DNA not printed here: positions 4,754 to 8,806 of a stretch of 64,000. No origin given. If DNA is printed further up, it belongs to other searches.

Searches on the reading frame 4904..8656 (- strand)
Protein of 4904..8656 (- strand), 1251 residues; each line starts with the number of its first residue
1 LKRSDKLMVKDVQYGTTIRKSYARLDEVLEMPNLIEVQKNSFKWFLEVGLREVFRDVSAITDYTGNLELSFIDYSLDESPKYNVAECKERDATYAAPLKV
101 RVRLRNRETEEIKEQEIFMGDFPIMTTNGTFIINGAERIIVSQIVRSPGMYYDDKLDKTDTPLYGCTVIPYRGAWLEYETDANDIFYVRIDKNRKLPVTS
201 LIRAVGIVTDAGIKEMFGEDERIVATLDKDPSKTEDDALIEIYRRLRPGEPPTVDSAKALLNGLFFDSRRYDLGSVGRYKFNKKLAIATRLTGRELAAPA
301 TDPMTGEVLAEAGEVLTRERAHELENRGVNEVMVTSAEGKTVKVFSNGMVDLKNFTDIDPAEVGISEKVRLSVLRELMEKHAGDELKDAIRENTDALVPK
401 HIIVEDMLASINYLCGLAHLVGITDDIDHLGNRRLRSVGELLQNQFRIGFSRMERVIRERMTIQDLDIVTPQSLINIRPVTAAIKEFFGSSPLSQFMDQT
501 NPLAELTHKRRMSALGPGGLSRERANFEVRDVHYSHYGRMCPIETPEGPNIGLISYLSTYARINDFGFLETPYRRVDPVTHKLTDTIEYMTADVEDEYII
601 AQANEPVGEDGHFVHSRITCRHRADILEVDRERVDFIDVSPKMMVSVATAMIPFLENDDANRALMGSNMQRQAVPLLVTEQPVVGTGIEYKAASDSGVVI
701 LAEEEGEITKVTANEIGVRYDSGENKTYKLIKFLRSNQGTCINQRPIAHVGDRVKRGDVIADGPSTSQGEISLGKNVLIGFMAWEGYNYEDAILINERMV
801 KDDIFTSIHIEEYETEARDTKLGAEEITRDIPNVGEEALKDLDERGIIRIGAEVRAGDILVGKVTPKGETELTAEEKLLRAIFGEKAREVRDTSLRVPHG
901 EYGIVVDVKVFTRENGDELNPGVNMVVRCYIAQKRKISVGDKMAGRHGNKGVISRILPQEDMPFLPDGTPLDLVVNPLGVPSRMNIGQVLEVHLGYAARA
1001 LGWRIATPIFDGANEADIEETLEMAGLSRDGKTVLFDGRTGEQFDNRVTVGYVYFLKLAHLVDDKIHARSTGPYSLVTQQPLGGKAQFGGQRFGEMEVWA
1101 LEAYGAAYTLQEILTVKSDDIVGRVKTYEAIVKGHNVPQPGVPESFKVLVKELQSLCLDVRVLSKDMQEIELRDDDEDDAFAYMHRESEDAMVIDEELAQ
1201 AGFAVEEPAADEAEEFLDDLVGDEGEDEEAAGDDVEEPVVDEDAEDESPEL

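Call 46: search_protein_families(library=pfam, proteins=[window:4904-8656:-], max_evalue=0.00001)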
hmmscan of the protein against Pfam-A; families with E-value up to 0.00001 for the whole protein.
window:4904-8656:- (1251 aa): 6 families
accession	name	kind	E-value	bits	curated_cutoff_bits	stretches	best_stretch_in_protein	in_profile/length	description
PF00562.33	RNA_pol_Rpb2_6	-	8.7e-139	463.2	23.4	1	702-1087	2-373/373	RNA polymerase Rpb2, domain 6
PF04565.21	RNA_pol_Rpb2_3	-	7.9e-30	103.3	21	1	495-563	1-68/68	RNA polymerase Rpb2, domain 3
PF04560.25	RNA_pol_Rpb2_7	-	8.1e-29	100.3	32.1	1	1089-1164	1-86/87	RNA polymerase Rpb2, domain 7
PF04561.19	RNA_pol_Rpb2_2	-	2.8e-27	96.1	21.7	1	146-287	1-147/190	RNA polymerase Rpb2, domain 2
PF10385.14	RNA_pol_Rpb2_45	-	7.5e-25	87.2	28.2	1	573-640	1-66/66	RNA polymerase beta subunit external 1 domain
PF04563.20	RNA_pol_Rpb2_1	-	3.9e-23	82.5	28.2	1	34-481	2-202/203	RNA polymerase beta subunit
